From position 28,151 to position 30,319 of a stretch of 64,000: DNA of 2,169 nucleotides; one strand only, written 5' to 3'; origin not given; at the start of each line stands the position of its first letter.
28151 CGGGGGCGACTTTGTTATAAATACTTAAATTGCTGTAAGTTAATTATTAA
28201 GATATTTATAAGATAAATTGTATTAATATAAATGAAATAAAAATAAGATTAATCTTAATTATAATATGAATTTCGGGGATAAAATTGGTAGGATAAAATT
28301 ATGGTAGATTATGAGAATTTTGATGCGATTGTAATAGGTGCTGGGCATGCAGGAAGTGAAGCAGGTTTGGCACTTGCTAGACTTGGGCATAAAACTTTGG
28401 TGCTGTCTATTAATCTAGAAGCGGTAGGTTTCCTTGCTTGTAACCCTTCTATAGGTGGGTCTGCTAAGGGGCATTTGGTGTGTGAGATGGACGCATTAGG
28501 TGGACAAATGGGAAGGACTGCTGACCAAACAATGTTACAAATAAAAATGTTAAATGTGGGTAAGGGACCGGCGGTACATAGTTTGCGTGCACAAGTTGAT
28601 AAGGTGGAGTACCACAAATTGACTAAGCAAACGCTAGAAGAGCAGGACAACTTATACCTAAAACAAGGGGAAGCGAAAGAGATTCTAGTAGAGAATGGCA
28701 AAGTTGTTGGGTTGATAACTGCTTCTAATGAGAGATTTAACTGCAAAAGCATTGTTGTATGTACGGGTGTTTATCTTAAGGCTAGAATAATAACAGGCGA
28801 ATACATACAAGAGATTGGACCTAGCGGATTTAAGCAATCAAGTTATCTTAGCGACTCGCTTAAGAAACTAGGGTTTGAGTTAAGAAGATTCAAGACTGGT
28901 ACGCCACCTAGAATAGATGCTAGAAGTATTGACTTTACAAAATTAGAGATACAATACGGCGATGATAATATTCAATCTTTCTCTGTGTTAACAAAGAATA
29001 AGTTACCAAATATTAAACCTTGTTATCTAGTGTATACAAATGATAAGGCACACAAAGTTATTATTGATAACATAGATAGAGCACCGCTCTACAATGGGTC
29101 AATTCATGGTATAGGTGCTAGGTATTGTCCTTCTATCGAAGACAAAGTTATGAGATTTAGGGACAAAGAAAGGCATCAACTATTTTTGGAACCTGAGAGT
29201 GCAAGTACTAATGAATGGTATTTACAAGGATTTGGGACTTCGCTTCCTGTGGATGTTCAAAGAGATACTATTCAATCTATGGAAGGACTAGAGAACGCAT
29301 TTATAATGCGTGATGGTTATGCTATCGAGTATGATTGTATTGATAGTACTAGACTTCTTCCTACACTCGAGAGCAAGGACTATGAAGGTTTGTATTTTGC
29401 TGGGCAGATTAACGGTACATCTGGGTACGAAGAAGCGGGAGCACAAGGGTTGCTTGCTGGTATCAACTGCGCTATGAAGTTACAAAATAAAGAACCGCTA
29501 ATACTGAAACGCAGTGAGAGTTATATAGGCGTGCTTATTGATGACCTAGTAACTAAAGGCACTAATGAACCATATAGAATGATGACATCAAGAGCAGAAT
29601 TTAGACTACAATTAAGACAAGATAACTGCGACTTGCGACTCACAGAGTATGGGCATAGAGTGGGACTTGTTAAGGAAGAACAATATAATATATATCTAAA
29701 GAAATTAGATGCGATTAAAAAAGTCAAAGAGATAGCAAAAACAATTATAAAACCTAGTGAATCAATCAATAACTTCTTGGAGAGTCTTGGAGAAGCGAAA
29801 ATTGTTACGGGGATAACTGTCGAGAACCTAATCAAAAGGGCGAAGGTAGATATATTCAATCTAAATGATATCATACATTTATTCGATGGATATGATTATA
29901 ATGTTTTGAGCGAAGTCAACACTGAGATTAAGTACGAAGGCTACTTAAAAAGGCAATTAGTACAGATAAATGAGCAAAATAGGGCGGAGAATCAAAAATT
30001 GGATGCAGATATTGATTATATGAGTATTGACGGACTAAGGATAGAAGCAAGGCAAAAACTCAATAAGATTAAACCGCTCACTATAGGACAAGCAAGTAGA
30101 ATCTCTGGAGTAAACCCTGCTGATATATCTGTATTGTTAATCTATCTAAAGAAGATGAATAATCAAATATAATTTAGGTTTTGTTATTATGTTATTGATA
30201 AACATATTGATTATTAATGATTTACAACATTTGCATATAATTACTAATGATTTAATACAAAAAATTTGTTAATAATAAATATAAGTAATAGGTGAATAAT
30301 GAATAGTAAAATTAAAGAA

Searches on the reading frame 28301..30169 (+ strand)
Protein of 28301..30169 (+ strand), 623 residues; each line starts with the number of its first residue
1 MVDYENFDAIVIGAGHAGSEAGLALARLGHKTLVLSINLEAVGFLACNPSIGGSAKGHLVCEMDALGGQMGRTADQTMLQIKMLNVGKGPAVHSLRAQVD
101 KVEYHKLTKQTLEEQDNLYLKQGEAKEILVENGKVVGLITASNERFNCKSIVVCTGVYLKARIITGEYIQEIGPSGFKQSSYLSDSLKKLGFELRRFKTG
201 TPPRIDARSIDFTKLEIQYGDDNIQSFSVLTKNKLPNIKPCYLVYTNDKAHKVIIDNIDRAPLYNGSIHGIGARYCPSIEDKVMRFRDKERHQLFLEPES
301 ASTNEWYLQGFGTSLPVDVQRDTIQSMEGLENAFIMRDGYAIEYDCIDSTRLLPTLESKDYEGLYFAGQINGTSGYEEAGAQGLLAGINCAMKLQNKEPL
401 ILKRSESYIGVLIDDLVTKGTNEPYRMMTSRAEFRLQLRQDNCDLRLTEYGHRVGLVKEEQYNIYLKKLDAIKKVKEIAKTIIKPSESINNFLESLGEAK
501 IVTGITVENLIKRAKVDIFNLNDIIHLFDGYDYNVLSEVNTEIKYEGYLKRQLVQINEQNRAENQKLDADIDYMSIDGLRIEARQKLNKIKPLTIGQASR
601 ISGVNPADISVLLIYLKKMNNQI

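Call 22: find_related_loci(query=window:28301-30169:+, collection=genome_contigs, flank=10000)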
Query window:28301-30169:+ (623 aa) in genome_contigs; peptide patterns used: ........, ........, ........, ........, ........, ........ (x = any residue, [..] = any of these).
59 stretches matched a pattern; 24 encode a relative of the query (tblastn E <= 1e-3); 24 distinct loci.
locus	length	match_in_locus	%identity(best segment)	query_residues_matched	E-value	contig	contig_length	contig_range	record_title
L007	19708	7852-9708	88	1-619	0e+0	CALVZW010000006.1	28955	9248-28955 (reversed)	MAG: uncultured Clostridia bacterium isolate BRZ_MD__bin13 genome assembly, contig: BRZ_MD__NODE_1413_length_28955_cov_9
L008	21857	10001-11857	87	1-619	0e+0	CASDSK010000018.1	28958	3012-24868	uncultured Eubacteriales bacterium isolate CO.A31.metabat-bins.426 genome assembly, contig: CO.A31.metabat-bins.426.fa_k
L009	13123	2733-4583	59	5-622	0e+0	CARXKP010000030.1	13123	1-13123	MAG TPA_asm: uncultured Eubacteriales bacterium isolate MGBC157798 genome assembly, contig: MGBC157798.30, whole genome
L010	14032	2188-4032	57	5-617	0e+0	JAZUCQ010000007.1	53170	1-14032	MAG: Clostridia bacterium isolate T1900045313_YK20190002.MAGScoT_cleanbin_000083 SGB_6256_k141_1254788, whole genome sho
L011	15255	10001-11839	55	6-617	0e+0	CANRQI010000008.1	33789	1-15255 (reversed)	MAG: uncultured Clostridia bacterium isolate Lapin-017__bin18 genome assembly, contig: Lapin-017__NODE_558_length_33789_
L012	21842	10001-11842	54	6-618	0e+0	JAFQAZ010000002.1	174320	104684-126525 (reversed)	MAG: Clostridia bacterium isolate RGIG1655 Goat_Cecum-1__c102603, whole genome shotgun sequence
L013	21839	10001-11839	55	7-619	0e+0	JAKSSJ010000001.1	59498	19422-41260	MAG: Clostridia bacterium isolate Horse_feces278 MAG278_1, whole genome shotgun sequence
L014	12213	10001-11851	53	6-622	0e+0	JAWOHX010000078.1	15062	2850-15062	MAG: Clostridia bacterium isolate CWP5-1.bin.30 k191_276814, whole genome shotgun sequence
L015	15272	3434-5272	53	5-619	0e+0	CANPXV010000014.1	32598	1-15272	MAG: uncultured Clostridia bacterium isolate Lapin-004__bin7 genome assembly, contig: Lapin-004__NODE_1590_length_32598_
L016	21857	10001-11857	51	5-622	0e+0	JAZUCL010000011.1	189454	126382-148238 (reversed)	MAG: Eubacteriales bacterium isolate T1900045314_YK20190003.MAGScoT_cleanbin_000005 SGB_6268_k141_2142959, whole genome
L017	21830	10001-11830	52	5-618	0e+0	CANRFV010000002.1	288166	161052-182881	MAG: uncultured Clostridia bacterium isolate Lapin-023__bin100 genome assembly, contig: Lapin-023__NODE_10_length_288166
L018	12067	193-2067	47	4-618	4e-179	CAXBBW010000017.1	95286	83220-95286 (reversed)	MAG TPA_asm: uncultured Balneolaceae bacterium isolate ERR2762135_binner13_Refined_12 genome assembly, contig: ERZ342183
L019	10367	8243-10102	46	2-617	4e-179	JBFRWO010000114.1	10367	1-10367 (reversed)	MAG: Crocosphaera sp. isolate 03_out_wi_sediment_bin.9 03outWiSedB9_c_000000599481, whole genome shotgun sequence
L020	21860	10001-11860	46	2-617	7e-179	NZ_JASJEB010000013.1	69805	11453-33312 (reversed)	MAG: Crocosphaera sp. isolate MO_202.B2 MO_202.c_29, whole genome shotgun sequence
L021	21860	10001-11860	46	2-617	1e-177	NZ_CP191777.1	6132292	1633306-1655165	Crocosphaera watsonii WH 8501 chromosome, complete genome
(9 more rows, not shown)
